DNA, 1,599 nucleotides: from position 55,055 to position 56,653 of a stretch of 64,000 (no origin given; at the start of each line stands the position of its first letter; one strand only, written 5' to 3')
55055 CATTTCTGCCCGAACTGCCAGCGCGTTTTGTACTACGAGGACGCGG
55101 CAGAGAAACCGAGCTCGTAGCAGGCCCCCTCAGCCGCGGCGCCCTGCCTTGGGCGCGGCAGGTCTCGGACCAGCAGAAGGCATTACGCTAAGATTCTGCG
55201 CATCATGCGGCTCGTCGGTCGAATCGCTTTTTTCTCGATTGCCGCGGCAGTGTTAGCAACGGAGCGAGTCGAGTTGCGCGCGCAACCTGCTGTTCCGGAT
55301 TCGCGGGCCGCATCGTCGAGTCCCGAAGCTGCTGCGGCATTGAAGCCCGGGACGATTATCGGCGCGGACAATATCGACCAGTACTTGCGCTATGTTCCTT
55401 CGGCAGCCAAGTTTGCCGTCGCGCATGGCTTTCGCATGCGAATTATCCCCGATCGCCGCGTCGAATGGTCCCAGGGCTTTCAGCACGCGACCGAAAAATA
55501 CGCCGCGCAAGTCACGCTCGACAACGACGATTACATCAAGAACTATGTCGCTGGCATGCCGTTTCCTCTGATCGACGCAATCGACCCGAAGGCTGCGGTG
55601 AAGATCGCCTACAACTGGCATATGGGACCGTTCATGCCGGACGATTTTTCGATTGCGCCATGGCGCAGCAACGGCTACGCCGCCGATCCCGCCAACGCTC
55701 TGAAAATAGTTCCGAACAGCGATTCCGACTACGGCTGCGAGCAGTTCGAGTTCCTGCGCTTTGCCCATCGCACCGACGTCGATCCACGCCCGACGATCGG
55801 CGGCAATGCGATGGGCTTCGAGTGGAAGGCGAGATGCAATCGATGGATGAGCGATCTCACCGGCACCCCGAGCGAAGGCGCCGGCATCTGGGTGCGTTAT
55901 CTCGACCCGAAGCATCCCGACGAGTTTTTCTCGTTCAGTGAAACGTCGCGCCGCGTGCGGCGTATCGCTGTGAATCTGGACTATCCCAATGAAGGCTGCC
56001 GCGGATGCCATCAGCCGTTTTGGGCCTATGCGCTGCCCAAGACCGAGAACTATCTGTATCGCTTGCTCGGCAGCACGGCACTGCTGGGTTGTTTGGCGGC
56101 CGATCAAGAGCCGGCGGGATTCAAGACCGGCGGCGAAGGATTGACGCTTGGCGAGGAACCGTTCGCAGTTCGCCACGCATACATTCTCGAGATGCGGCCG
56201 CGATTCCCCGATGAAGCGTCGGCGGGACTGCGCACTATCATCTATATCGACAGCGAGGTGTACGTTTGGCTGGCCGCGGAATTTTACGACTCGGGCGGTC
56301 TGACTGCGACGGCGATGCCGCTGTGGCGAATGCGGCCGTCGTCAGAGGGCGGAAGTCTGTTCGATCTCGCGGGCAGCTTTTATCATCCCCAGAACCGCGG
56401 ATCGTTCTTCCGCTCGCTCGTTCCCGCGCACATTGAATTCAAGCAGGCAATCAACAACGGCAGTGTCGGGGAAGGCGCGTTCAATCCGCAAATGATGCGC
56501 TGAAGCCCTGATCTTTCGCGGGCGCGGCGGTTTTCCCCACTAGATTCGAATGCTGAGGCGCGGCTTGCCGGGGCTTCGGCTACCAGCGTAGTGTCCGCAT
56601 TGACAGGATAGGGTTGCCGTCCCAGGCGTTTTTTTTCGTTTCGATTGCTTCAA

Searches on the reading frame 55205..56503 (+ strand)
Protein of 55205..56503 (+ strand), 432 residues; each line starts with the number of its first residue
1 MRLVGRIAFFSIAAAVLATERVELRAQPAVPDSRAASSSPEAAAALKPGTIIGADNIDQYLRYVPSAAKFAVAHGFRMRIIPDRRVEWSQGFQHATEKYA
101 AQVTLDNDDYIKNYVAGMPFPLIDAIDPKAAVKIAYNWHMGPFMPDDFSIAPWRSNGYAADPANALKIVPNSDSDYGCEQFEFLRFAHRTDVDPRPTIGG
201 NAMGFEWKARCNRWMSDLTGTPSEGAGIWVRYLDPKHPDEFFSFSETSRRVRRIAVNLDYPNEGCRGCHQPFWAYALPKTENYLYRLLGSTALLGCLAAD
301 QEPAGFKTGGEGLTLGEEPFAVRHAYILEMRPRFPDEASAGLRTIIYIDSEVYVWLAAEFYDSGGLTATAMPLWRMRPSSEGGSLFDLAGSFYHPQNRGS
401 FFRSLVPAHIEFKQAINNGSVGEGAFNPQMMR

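Call 41: search_protein_families(library=pfam, proteins=[window:55205-56503:+], max_evalue=0.001)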
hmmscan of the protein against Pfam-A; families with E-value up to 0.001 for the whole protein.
window:55205-56503:+ (432 aa): 1 family
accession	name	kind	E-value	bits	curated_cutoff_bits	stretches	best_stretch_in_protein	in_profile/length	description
PF07044.18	DUF1329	-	2e-12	47.5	23.1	1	52-140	2-89/368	Protein of unknown function (DUF1329)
